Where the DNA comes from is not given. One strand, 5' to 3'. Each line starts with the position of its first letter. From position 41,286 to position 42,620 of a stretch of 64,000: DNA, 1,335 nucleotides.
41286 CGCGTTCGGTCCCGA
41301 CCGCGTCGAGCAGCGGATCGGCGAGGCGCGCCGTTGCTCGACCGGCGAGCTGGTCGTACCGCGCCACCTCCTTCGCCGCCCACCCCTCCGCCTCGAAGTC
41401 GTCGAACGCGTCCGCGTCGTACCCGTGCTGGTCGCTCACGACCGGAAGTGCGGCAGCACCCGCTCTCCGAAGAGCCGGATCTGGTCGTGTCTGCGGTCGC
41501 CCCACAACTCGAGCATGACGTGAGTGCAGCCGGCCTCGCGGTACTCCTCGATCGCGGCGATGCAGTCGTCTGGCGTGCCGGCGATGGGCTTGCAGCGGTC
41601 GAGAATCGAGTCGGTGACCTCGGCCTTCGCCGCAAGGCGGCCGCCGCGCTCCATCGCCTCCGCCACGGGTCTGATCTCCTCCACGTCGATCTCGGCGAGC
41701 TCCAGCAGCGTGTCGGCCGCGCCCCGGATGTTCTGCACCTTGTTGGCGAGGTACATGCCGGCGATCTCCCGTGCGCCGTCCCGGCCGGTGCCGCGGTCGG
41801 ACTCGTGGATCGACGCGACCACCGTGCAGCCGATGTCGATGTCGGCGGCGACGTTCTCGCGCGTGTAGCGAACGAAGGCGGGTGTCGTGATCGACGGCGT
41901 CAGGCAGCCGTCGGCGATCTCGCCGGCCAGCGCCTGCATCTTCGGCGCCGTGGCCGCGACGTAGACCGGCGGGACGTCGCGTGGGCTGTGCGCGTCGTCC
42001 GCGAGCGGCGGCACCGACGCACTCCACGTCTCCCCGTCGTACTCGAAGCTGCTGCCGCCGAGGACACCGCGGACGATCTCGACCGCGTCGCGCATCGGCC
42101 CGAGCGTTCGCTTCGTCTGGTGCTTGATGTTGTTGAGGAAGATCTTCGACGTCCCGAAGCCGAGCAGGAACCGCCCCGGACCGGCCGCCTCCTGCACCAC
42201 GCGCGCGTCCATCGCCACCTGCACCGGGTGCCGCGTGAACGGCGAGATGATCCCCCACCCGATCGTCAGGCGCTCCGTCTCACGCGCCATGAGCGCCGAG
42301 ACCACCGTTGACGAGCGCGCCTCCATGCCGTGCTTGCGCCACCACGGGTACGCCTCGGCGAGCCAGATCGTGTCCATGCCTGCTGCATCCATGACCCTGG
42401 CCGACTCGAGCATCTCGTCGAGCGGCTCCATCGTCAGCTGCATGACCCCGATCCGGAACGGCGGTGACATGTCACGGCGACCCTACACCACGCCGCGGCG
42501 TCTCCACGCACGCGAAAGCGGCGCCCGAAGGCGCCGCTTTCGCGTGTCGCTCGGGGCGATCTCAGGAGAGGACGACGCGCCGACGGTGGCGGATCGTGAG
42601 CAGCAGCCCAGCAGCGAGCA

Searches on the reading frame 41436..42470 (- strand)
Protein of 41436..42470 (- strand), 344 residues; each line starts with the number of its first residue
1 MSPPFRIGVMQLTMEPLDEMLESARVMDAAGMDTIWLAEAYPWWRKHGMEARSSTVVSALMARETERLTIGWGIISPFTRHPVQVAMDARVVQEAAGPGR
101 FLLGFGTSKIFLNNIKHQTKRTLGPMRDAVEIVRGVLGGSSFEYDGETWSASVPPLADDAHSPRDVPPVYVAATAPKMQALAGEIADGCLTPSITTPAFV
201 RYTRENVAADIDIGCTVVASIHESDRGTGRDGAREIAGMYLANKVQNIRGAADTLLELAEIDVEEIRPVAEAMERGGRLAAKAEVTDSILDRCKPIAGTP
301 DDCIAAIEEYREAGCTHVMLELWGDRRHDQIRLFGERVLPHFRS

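Call 11: search_protein_families(library=pfam, proteins=[window:41436-42470:-])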
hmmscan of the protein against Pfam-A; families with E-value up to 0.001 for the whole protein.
window:41436-42470:- (344 aa): 1 family
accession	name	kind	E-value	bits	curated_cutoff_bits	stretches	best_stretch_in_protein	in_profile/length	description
PF00296.26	Bac_luciferase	-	5.5e-43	147.9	27.9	1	4-317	8-314/314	Luciferase-like monooxygenase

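Call 14: find_encoding_contigs(protein=window:41436-42470:-, flank=10000, max_places=10)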
Protein window:41436-42470:- (344 aa): no gene with exactly this product is on record in the collection.

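Call 15: find_homologous_proteins(query=window:41436-42470:-, max_evalue=1e-30)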
Query window:41436-42470:- (344 aa): 6976 proteins with E <= 1e-30 among 8000 candidates; the best 120 are listed.
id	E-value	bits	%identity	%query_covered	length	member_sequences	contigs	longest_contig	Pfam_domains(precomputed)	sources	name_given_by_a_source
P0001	4.2e-214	728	94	100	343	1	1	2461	PF00296.27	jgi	jgi:5,10-methylenetetrahydromethanopterin reductase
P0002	1.2e-212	724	94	100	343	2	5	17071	PF00296.27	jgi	jgi:5,10-methylenetetrahydromethanopterin reductase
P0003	1.6e-211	720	92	100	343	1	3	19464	PF00296.27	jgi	jgi:5,10-methylenetetrahydromethanopterin reductase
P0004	1.1e-210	717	92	100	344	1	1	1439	PF00296.27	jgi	jgi:5,10-methylenetetrahydromethanopterin reductase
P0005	1.2e-210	717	92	100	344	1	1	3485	PF00296.27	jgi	-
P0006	1.7e-210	717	92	100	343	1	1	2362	PF00296.27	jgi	jgi:5,10-methylenetetrahydromethanopterin reductase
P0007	6.4e-210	715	92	100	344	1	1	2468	PF00296.27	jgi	jgi:5,10-methylenetetrahydromethanopterin reductase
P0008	1.5e-209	713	92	100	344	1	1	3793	PF00296.27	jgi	jgi:5,10-methylenetetrahydromethanopterin reductase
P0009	4.3e-209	712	92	99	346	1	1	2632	PF00296.27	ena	-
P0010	4.8e-209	712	91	100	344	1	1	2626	PF00296.27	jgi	jgi:5,10-methylenetetrahydromethanopterin reductase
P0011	6.2e-209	711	90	100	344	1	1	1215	PF00296.27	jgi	jgi:5,10-methylenetetrahydromethanopterin reductase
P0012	6.4e-209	711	91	100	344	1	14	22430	PF00296.27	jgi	jgi:5,10-methylenetetrahydromethanopterin reductase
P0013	6.9e-209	711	91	100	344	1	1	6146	PF00296.27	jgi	jgi:5,10-methylenetetrahydromethanopterin reductase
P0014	1.7e-208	710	92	99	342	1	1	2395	PF00296.27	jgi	jgi:5,10-methylenetetrahydromethanopterin reductase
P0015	1.8e-208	710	91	100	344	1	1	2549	PF00296.27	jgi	jgi:5,10-methylenetetrahydromethanopterin reductase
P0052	2.3e-205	700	90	100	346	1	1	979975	PF00296.27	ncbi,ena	-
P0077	4.0e-204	696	89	100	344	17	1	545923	PF00296.27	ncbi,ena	-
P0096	2.8e-203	693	89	99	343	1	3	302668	PF00296.27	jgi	jgi:5,10-methylenetetrahydromethanopterin reductase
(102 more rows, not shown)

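Call 16: find_encoding_contigs(protein=P0052, flank=10000, max_places=3)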
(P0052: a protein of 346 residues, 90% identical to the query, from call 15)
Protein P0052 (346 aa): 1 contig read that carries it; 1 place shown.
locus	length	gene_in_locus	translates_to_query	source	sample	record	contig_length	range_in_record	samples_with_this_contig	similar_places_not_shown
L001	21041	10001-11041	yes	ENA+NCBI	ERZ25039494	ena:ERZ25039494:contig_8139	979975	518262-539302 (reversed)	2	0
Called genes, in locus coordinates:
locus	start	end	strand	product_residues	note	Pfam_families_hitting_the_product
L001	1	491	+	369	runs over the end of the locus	PF01471:PG_binding_1, PF01476:LysM, PF01464:SLT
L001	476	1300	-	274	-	PF01261:AP_endonuc_2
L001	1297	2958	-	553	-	PF01266:DAO (weak), PF01593:Amino_oxidase, PF13450:NAD_binding_8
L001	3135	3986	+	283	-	PF00941:FAD_binding_5, PF03450:CO_deh_flav_C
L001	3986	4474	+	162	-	PF00111:Fer2 (weak), PF01799:Fer2_2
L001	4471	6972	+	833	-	PF01315:Ald_Xan_dh_C, PF02738:MoCoBD_1, PF20256:MoCoBD_2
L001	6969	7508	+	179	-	PF06240:COXG, PF10604:Polyketide_cyc2, PF03364:Polyketide_cyc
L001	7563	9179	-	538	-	PF00501:AMP-binding, PF13193:AMP-binding_C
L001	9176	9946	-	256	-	PF00378:ECH_1, PF16113:ECH_2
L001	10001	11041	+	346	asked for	PF00296:Bac_luciferase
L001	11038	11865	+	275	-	PF13489:Methyltransf_23, PF01209:Ubie_methyltran (weak), PF08241:Methyltransf_11, PF08242:Methyltransf_12, PF13649:Methyltransf_25, PF13847:Methyltransf_31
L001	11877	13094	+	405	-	PF01546:Peptidase_M20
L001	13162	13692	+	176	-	-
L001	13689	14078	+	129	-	-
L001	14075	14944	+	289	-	PF01557:FAA_hydrolase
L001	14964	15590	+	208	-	-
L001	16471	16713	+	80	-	-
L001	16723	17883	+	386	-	PF01321:Creatinase_N, PF00557:Peptidase_M24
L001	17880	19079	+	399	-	PF00682:HMGL-like, PF22617:HCS_D2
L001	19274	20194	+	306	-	PF01488:Shikimate_DH (weak), PF02558:ApbA, PF08546:ApbA_C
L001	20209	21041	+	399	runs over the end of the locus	PF13458:Peripla_BP_6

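Call 17: find_encoding_contigs(protein=P0077, flank=10000, max_places=3)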
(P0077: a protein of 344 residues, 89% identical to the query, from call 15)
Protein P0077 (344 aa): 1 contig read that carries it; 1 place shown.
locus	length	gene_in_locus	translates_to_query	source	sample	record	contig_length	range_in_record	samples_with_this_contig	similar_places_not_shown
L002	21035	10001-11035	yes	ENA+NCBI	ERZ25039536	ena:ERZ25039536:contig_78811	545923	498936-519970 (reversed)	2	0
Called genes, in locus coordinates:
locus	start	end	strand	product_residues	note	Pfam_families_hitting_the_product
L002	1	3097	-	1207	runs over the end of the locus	PF00211:Guanylate_cyc, PF25872:HTH_77, PF17874:TPR_MalT (weak)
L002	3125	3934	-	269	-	PF01261:AP_endonuc_2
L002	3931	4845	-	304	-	-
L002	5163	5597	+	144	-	-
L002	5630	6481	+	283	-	PF00941:FAD_binding_5, PF03450:CO_deh_flav_C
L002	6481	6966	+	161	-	PF00111:Fer2, PF01799:Fer2_2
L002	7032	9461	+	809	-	PF01315:Ald_Xan_dh_C, PF02738:MoCoBD_1, PF20256:MoCoBD_2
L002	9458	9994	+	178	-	PF06240:COXG, PF10604:Polyketide_cyc2, PF03364:Polyketide_cyc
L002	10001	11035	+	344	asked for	PF00296:Bac_luciferase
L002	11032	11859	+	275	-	PF01209:Ubie_methyltran, PF02353:CMAS (weak), PF13489:Methyltransf_23, PF13649:Methyltransf_25, PF13847:Methyltransf_31, PF08241:Methyltransf_11, PF08242:Methyltransf_12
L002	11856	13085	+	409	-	PF01546:Peptidase_M20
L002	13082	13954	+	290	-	PF01557:FAA_hydrolase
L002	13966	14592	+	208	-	-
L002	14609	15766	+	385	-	PF01321:Creatinase_N, PF00557:Peptidase_M24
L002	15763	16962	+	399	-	PF00682:HMGL-like, PF22617:HCS_D2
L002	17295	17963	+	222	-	PF08546:ApbA_C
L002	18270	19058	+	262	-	-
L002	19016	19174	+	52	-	-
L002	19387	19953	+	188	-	PF00005:ABC_tran, PF12399:BCA_ABC_TP_C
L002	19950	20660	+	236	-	PF00005:ABC_tran, PF13304:AAA_21 (faint)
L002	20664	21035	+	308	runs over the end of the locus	PF02653:BPD_transp_2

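Call 18: find_encoding_contigs(protein=P0096, flank=10000, max_places=3)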
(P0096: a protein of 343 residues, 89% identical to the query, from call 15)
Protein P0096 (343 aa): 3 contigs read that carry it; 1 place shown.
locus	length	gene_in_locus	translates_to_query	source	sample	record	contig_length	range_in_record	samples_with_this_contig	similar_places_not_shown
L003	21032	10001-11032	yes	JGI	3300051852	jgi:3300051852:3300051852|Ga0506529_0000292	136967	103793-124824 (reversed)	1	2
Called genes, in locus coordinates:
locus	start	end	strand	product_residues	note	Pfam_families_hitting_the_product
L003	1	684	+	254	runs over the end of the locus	-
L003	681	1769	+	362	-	PF01557:FAA_hydrolase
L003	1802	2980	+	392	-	PF04542:Sigma70_r2, PF04545:Sigma70_r4, PF08281:Sigma70_r4_2, PF02577:BFN_dom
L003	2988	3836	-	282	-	PF01261:AP_endonuc_2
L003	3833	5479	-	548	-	PF01593:Amino_oxidase, PF13450:NAD_binding_8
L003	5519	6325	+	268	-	PF00941:FAD_binding_5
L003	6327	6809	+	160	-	PF00111:Fer2 (weak), PF01799:Fer2_2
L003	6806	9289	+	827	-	PF01315:Ald_Xan_dh_C, PF02738:MoCoBD_1, PF20256:MoCoBD_2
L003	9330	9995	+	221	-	PF06240:COXG, PF10604:Polyketide_cyc2, PF03364:Polyketide_cyc (weak)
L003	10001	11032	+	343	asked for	PF00296:Bac_luciferase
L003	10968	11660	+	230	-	PF04402:SIMPL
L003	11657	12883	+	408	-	PF01546:Peptidase_M20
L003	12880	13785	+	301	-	PF10370:Rv2993c-like_N (weak), PF01557:FAA_hydrolase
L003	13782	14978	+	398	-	PF05977:MFS_3, PF07690:MFS_1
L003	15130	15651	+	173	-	PF14085:DUF4265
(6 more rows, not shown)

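Call 27: find_related_loci(query=window:41436-42470:-, collection=genome_contigs, flank=10000)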
Query window:41436-42470:- (344 aa) in genome_contigs; peptide patterns used: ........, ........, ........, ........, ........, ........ (x = any residue, [..] = any of these).
600 stretches matched a pattern (row limit reached: there are more); 581 encode a relative of the query (tblastn E <= 1e-3); the best 80 are kept; 80 distinct loci.
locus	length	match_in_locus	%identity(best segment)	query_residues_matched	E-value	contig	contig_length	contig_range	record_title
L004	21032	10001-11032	92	1-344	0e+0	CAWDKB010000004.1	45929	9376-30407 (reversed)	MAG: uncultured Gaiellaceae bacterium isolate MFD09267.bin.2.218 genome assembly, contig: contig_146644, whole genome sh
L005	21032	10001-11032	91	1-344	0e+0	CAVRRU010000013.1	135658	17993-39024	MAG: uncultured Gaiellaceae bacterium isolate MFD04850.bin.1.232 genome assembly, contig: contig_72093, whole genome sho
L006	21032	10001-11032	90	1-344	0e+0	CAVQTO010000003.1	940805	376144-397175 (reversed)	MAG: uncultured Actinomycetes bacterium isolate MFD06742.bin.2.194 genome assembly, contig: contig_21034, whole genome s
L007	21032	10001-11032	90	1-344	0e+0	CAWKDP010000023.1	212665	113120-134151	MAG: uncultured Actinomycetes bacterium isolate MFD05454.bin.2.267 genome assembly, contig: contig_48715, whole genome s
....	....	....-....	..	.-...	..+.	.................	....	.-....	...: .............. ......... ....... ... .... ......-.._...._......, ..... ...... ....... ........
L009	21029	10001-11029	91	1-343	0e+0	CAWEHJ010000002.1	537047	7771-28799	MAG: uncultured Gaiellaceae bacterium isolate MFD09018.bin.2.42 genome assembly, contig: contig_21284, whole genome shot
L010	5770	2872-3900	90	1-343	0e+0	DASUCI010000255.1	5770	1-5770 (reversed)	MAG TPA_asm: Gaiellaceae bacterium isolate SMAG_U2545 k141_1666307, whole genome shotgun sequence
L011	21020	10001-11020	90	4-343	0e+0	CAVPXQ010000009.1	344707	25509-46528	MAG: uncultured Gaiellaceae bacterium isolate MFD10007.bin.2.137 genome assembly, contig: contig_40750, whole genome sho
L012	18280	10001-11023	90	1-341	0e+0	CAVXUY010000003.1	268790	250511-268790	MAG: uncultured Actinomycetes bacterium isolate MFD04850.bin.2.263 genome assembly, contig: contig_11620, whole genome s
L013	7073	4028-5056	89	1-343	0e+0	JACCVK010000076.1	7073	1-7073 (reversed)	MAG: Actinomycetota bacterium isolate MGR_bin124 SD2897-2912_k127_3799710, whole genome shotgun sequence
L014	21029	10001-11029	89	1-343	0e+0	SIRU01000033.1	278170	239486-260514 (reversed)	MAG: Actinobacteria bacterium isolate GMQP.bins.7 contig033, whole genome shotgun sequence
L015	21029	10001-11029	89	1-343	0e+0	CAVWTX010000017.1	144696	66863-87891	MAG: uncultured Thermoleophilia bacterium isolate MFD00962.bin.2.40 genome assembly, contig: contig_59641, whole genome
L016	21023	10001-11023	89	3-343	0e+0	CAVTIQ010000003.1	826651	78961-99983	MAG: uncultured Actinomycetes bacterium isolate MFD05942.bin.1.306 genome assembly, contig: contig_20356, whole genome s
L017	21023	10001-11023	90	3-343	0e+0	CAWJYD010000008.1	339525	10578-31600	MAG: uncultured Gaiellaceae bacterium isolate MFD03975.bin.1.151 genome assembly, contig: contig_18341, whole genome sho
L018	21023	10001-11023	89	4-344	0e+0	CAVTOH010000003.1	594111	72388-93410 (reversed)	MAG: uncultured Actinomycetes bacterium isolate MFD00962.bin.1.108 genome assembly, contig: contig_16421, whole genome s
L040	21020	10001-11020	87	4-343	0e+0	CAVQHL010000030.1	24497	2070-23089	MAG: uncultured Actinomycetes bacterium isolate MFD05567.bin.2.37 genome assembly, contig: contig_64984, whole genome sh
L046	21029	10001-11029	87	1-343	0e+0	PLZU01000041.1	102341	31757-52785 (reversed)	MAG: Actinomycetota bacterium isolate palsa_739 73.20120700_P3D.111_contig_42299, whole genome shotgun sequence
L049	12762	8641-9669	85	1-343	0e+0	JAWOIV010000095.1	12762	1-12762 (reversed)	MAG: Gaiellaceae bacterium isolate CWP5-2.bin.93 k191_1827607, whole genome shotgun sequence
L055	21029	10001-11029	87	1-343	0e+0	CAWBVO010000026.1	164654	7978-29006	MAG: uncultured Actinomycetes bacterium isolate MFD07639.bin.1.1 genome assembly, contig: contig_5008, whole genome shot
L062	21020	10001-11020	87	4-343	0e+0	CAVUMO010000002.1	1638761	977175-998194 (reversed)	MAG: uncultured Actinomycetes bacterium isolate MFD06298.bin.1.123 genome assembly, contig: contig_11906, whole genome s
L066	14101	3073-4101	86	1-343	0e+0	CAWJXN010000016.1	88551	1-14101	MAG: uncultured Actinomycetes bacterium isolate MFD05454.bin.2.27 genome assembly, contig: contig_48974, whole genome sh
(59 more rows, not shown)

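Call 38: search_protein_families(library=pfam, proteins=[L062:13322-14056:+, L040:6883-8511:+, L055:8654-9772:+, L046:19016-19711:-, L006:14858-15484:+, L017:14314-15126:+, L001:13162-13692:+, L040:13962-14678:+, L040:11026-11649:+, L012:5135-5665:-])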
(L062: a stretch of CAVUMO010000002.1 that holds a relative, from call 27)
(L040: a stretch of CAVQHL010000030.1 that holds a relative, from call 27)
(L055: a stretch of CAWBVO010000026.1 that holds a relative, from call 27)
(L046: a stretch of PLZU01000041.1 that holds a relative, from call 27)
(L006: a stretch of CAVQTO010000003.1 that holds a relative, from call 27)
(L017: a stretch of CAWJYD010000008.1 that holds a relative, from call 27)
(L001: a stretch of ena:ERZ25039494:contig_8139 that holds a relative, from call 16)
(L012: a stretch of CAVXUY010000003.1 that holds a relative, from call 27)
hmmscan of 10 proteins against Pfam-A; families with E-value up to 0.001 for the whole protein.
L062:13322-14056:+ (244 aa): 2 families
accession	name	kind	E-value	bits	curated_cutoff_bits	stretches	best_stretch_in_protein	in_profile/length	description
PF07729.17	FCD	-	7.2e-15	56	24.3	1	83-214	2-123/125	FCD domain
PF00392.27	GntR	-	6.1e-14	51.9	27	1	18-72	9-64/64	Bacterial regulatory proteins, gntR family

L040:6883-8511:+ (542 aa): 4 families
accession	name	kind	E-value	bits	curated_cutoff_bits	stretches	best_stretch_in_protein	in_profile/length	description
PF00196.25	GerE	-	2.9e-18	65.7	23.5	1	482-536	3-57/57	Bacterial regulatory proteins, luxR family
PF13424.12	TPR_12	-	1.6e-06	28.6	30.1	1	248-309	7-71/77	Tetratricopeptide repeat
PF17874.7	TPR_MalT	-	2e-05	24.5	45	0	208-450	47-299/336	MalT-like TPR region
PF13384.12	HTH_23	-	0.00085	19.5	24.6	0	484-518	5-39/50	Homeodomain-like domain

L055:8654-9772:+ (372 aa): 11 families
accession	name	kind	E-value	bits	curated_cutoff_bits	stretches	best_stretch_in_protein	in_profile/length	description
PF13738.12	Pyr_redox_3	-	1.6e-37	129.8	30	1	5-185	1-189/305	Pyridine nucleotide-disulphide oxidoreductase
PF07992.20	Pyr_redox_2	-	7e-14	52.4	26.1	1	2-322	1-273/291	Pyridine nucleotide-disulphide oxidoreductase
PF13434.12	Lys_Orn_oxgnase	-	4e-12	46.4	21.3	1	63-184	84-212/339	L-lysine 6-monooxygenase/L-ornithine 5-monooxygenase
PF00743.25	FMO-like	-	5.1e-10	38.9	22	1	68-191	78-214/532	Flavin-binding monooxygenase-like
PF01266.30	DAO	-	1.4e-08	35.1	27.9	1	3-60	1-57/353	FAD dependent oxidoreductase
PF13450.12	NAD_binding_8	-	1.5e-07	32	21.9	1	6-37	1-32/68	NAD(P)-binding Rossmann-like domain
PF03486.20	HI0933_like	-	1.8e-07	31.3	50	0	3-37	2-36/244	HI0933-like protein Rossmann domain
PF01593.30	Amino_oxidase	-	5.3e-07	29.7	19.8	0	12-37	2-27/443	Flavin containing amine oxidoreductase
PF13454.12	NAD_binding_9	-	2.8e-06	27.8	21.8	0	77-127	104-154/155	FAD-NAD(P)-binding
PF00890.30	FAD_binding_2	-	0.00015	21.5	20.4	1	3-36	1-34/414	FAD binding domain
PF05834.18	Lycopene_cycl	-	0.00022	20.9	23.4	0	3-45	1-45/380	Lycopene cyclase protein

L046:19016-19711:- (231 aa): 3 families
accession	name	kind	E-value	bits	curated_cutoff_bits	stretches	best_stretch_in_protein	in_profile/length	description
PF07729.17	FCD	-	2.3e-20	73.7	24.3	1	90-213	1-124/125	FCD domain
PF00392.27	GntR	-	3e-13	49.7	27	1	20-80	3-64/64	Bacterial regulatory proteins, gntR family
PF13412.12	HTH_24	-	0.00064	19.7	21.9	0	45-69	22-46/48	Winged helix-turn-helix DNA-binding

L006:14858-15484:+ (208 aa): 0 families

L017:14314-15126:+ (270 aa): 2 families
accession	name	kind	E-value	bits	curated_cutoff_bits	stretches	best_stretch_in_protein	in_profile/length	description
PF00753.33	Lactamase_B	-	3.9e-17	63.3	22.7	1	51-199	4-144/196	Metallo-beta-lactamase superfamily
PF12706.13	Lactamase_B_2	-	0.00014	21.9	27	1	65-181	3-109/200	Beta-lactamase superfamily domain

L001:13162-13692:+ (176 aa): 0 families

L040:13962-14678:+ (238 aa): 1 family
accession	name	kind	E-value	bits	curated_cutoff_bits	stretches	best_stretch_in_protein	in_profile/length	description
PF01717.24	Meth_synt_2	-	2e-06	27.8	21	1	14-198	6-178/324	Cobalamin-independent synthase, Catalytic domain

L040:11026-11649:+ (207 aa): 1 family
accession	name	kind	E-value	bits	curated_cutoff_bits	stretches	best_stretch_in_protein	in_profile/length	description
PF04402.19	SIMPL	-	2.4e-33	116.6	25.2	1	4-202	1-205/205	Protein of unknown function (DUF541)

L012:5135-5665:- (176 aa): 2 families
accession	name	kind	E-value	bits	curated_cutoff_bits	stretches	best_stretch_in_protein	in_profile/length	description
PF12680.13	SnoaL_2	-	2.7e-07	31.5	27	1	19-126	8-100/102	SnoaL-like domain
PF07366.18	SnoaL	-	8.6e-07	29.3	28.4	1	31-140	22-125/126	SnoaL-like polyketide cyclase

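Call 45: find_related_loci(query=L062:13322-14056:+, collection=metagenome_contigs, flank=6000)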
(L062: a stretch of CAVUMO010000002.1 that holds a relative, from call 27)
Query L062:13322-14056:+ (244 aa) in metagenome_contigs; peptide patterns used: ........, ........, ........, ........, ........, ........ (x = any residue, [..] = any of these).
600 stretches matched a pattern (row limit reached: there are more); 40 encode a relative of the query (tblastn E <= 1e-3); 40 distinct loci.
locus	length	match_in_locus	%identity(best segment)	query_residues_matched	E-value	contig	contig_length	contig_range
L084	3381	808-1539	91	1-244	9e-146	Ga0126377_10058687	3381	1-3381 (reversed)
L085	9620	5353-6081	91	1-243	8e-138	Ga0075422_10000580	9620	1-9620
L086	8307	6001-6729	91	1-243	6e-137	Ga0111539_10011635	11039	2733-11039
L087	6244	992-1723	89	1-244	8e-137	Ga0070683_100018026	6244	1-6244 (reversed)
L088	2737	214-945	89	1-244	1e-142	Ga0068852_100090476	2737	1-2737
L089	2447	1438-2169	89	1-244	9e-143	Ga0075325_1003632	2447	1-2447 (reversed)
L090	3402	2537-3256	87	1-240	2e-134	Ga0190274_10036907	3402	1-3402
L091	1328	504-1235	85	1-244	4e-142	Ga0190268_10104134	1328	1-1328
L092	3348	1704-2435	86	1-244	5e-124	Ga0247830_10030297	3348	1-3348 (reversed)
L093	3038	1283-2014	86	1-244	8e-125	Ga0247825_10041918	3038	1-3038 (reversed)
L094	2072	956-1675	86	1-240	2e-126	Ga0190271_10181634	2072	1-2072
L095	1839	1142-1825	84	1-228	1e-126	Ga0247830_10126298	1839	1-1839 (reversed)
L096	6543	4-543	91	64-243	4e-99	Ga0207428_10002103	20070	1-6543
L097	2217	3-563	86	58-244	3e-102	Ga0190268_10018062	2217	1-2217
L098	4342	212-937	69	1-241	2e-98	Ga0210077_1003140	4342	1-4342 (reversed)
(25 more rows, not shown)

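Call 66: search_protein_families(library=ncbifam, proteins=[window:41436-42470:-], max_evalue=1e-10)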
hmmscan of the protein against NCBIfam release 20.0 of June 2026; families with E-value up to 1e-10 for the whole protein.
window:41436-42470:- (344 aa): 16 families
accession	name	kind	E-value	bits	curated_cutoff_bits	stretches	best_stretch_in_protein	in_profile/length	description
NF002619.0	PRK02271.1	equivalog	8.1e-32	110.8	276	1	15-341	11-327/329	5,10-methylenetetrahydromethanopterin reductase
TIGR03555.1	F420_mer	equivalog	7.2e-29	101.2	348.7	1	13-340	7-325/325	5,10-methylenetetrahydromethanopterin reductase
TIGR04024.1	F420_NP1902A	hypoth_equivalog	2.9e-26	92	345.4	1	14-312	11-301/330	TIGR04024 family LLM class F420-dependent oxidoreductase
TIGR03564.1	F420_MSMEG_4879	subfamily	2e-25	89.9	234.25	1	21-319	2-264/265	TIGR03564 family F420-dependent LLM class oxidoreductase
TIGR03557.1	F420_G6P_family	subfamily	6.8e-21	74.7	210.4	1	18-343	13-315/316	TIGR03557 family F420-dependent LLM class oxidoreductase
TIGR03857.1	F420_MSMEG_2249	hypoth_equivalog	2e-20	73.3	218.4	1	19-203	15-188/329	TIGR03857 family LLM class F420-dependent oxidoreductase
TIGR03620.1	F420_MSMEG_4141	subfamily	1.4e-18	67.2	219.8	0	7-110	4-99/280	TIGR03620 family F420-dependent LLM class oxidoreductase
TIGR03841.1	F420_Rv3093c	subfamily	3.3e-17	62.8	213.65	1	15-320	7-294/298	LLM class F420-dependent oxidoreductase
TIGR03559.1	F420_Rv3520c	subfamily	5.9e-17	61.7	335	1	13-320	8-324/325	LLM class F420-dependent oxidoreductase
TIGR03554.1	F420_G6P_DH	equivalog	4.4e-16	58.8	420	1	19-342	17-330/331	glucose-6-phosphate dehydrogenase (coenzyme-F420)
TIGR03617.1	F420_MSMEG_2256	subfamily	1.2e-14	53.9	278.15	1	52-202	19-175/318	TIGR03617 family F420-dependent LLM class oxidoreductase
TIGR04465.1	ArgArg_F420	equivalog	1.4e-13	50.7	470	1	18-193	60-236/364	F420-dependent hydroxymycolic acid dehydrogenase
TIGR03885.1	flavin_revert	hypoth_equivalog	8.9e-13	48.1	398.7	0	19-193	14-186/315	TIGR03885 family FMN-dependent LLM class oxidoreductase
TIGR03842.1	F420_CPS_4043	hypoth_equivalog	1e-12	47.8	295.45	1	7-341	2-328/329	TIGR03842 family LLM class F420-dependent oxidoreductase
TIGR03619.1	F420_Rv2161c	subfamily_domain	2.8e-12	46.7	166.9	1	23-321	3-246/247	TIGR03619 family F420-dependent LLM class oxidoreductase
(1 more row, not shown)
